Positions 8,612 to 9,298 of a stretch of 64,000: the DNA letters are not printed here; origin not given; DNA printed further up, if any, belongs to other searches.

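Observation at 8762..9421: Two uncharacterised small ORFs translationally coupled to the end of the sigD operon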

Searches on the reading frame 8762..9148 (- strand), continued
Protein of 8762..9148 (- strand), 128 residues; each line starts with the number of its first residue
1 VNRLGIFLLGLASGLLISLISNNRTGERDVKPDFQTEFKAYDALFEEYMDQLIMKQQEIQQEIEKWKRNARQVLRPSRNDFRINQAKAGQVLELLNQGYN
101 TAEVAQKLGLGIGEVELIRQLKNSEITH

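Call 44: find_encoding_contigs(protein=P0078, flank=4000, max_places=1)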
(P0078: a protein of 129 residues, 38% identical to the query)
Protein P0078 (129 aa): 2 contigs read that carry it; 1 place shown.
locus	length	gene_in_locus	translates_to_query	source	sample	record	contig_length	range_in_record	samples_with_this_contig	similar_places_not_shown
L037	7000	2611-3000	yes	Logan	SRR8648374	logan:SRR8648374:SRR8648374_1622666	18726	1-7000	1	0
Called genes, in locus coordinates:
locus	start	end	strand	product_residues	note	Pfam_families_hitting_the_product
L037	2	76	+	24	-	?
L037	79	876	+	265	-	PF00142:Fer4_NifH (weak), PF01656:CbiA, PF02374:ArsA_ATPase (weak), PF09140:MipZ (weak), PF10609:ParA, PF13614:AAA_31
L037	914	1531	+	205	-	PF12945:PilZNR, PF07238:PilZ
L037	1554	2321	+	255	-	PF04542:Sigma70_r2, PF04539:Sigma70_r3, PF04545:Sigma70_r4, PF08281:Sigma70_r4_2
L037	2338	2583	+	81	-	-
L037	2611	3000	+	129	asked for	PF19610:DUF6115, PF10975:DUF2802 (weak)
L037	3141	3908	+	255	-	PF00318:Ribosomal_S2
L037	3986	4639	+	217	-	PF00889:EF_TS, PF25025:EF-Ts_N (weak)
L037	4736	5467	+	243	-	PF00696:AA_kinase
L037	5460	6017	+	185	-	PF01765:RRF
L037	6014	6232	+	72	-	-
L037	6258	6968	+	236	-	PF01255:Prenyltransf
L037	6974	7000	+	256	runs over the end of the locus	PF01148:CTP_transf_1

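Call 66: search_protein_families(library=pfam, proteins=[P0025, P0031, P0111, P0078], max_evalue=0.01)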
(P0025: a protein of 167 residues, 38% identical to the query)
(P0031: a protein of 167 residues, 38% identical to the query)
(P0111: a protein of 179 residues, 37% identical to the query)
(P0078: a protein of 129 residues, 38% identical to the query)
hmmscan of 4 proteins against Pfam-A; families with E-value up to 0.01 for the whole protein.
P0025 (167 aa): 5 families
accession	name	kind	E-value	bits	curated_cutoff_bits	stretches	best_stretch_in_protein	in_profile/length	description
PF19610.4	DUF6115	-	1.2e-05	26.1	27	1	39-157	13-131/134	Family of unknown function (DUF6115)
PF02796.21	HTH_7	-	0.00067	20.2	23.8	1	127-145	12-30/45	Helix-turn-helix domain of resolvase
PF19097.5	Snu56_snRNP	-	0.0027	16.9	25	1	18-92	216-290/438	Snu56-like U1 small nuclear ribonucleoprotein component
PF16879.10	Sin3a_C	-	0.007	16.4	26.8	1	16-76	10-70/281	C-terminal domain of Sin3a protein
PF06305.16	LapA_dom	-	0.0097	16.2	28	0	2-42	18-58/64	Lipopolysaccharide assembly protein A domain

P0031 (167 aa): 3 families
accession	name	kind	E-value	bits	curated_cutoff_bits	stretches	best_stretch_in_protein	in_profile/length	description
PF19610.4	DUF6115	-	1.3e-05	26.1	27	1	39-157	13-131/134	Family of unknown function (DUF6115)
PF02796.21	HTH_7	-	0.00071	20.1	23.8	1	127-145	12-30/45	Helix-turn-helix domain of resolvase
PF19097.5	Snu56_snRNP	-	0.0078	15.4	25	1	18-90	216-288/438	Snu56-like U1 small nuclear ribonucleoprotein component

P0111 (179 aa): 2 families
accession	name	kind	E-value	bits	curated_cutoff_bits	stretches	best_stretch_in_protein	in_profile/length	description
PF19610.4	DUF6115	-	1.6e-05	25.7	27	1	91-173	74-131/134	Family of unknown function (DUF6115)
PF02796.21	HTH_7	-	0.00039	20.9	23.8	1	143-167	12-36/45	Helix-turn-helix domain of resolvase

P0078 (129 aa): 5 families
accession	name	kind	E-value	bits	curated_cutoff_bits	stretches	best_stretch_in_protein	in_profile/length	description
PF19610.4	DUF6115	-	1.2e-11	45.5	27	1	43-122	56-133/134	Family of unknown function (DUF6115)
PF10975.14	DUF2802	-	9.6e-07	29.3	33.5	1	58-123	2-67/68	Protein of unknown function (DUF2802)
PF06295.17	ZapG-like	-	0.00056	20.4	33.5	1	8-91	2-87/123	Z-ring associated protein G-like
PF11932.13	DUF3450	-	0.0024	17.7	32.6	1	37-110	28-99/241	Protein of unknown function (DUF3450)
PF08287.16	DASH_Spc19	-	0.0066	16.8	26.3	1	33-91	61-119/155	Spc19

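Call 84: find_encoding_contigs(protein=P0031, flank=5000, max_places=1)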
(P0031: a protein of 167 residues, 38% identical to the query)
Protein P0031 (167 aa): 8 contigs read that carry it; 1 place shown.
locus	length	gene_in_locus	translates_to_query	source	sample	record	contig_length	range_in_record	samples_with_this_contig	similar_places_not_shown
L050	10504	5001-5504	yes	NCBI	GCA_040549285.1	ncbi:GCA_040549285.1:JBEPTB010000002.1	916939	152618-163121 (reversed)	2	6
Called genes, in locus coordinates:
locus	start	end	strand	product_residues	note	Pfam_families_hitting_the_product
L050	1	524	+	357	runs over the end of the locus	PF00072:Response_reg, PF01339:CheB_methylest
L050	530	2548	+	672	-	PF01627:Hpt, PF07194:P2, PF02895:H-kinase_dim, PF02518:HATPase_c, PF01584:CheW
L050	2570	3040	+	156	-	PF01584:CheW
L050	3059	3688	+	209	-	PF13690:CheX (faint), PF04509:CheC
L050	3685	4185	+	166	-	PF03975:CheD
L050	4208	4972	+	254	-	PF04542:Sigma70_r2, PF04539:Sigma70_r3, PF08281:Sigma70_r4_2 (faint), PF04545:Sigma70_r4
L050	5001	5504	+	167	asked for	PF19610:DUF6115 (faint)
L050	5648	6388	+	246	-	PF00318:Ribosomal_S2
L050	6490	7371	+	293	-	PF25025:EF-Ts_N (weak), PF00889:EF_TS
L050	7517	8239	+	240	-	PF00696:AA_kinase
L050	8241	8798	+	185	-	PF01765:RRF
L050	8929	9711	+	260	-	PF01255:Prenyltransf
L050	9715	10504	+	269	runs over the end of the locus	PF01148:CTP_transf_1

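Call 85: find_encoding_contigs(protein=P0110, flank=4000, max_places=1)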
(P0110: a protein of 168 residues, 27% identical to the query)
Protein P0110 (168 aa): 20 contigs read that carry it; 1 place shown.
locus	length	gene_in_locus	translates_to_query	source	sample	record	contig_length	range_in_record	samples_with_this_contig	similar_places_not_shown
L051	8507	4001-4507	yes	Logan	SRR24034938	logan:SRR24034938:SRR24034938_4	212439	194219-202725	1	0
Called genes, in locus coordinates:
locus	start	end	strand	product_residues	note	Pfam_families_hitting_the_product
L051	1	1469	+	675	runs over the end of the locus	PF01627:Hpt, PF07194:P2, PF02895:H-kinase_dim, PF02518:HATPase_c, PF01584:CheW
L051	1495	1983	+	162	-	PF01584:CheW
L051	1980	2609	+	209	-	PF13690:CheX (faint), PF04509:CheC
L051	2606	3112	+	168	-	PF03975:CheD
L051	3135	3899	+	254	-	PF04542:Sigma70_r2, PF04539:Sigma70_r3, PF08281:Sigma70_r4_2 (faint), PF04545:Sigma70_r4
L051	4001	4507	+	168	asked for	PF19610:DUF6115 (faint)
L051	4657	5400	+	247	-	PF00318:Ribosomal_S2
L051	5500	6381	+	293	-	PF25025:EF-Ts_N (weak), PF00889:EF_TS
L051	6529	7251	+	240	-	PF00696:AA_kinase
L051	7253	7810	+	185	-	PF01765:RRF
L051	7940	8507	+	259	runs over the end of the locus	PF01255:Prenyltransf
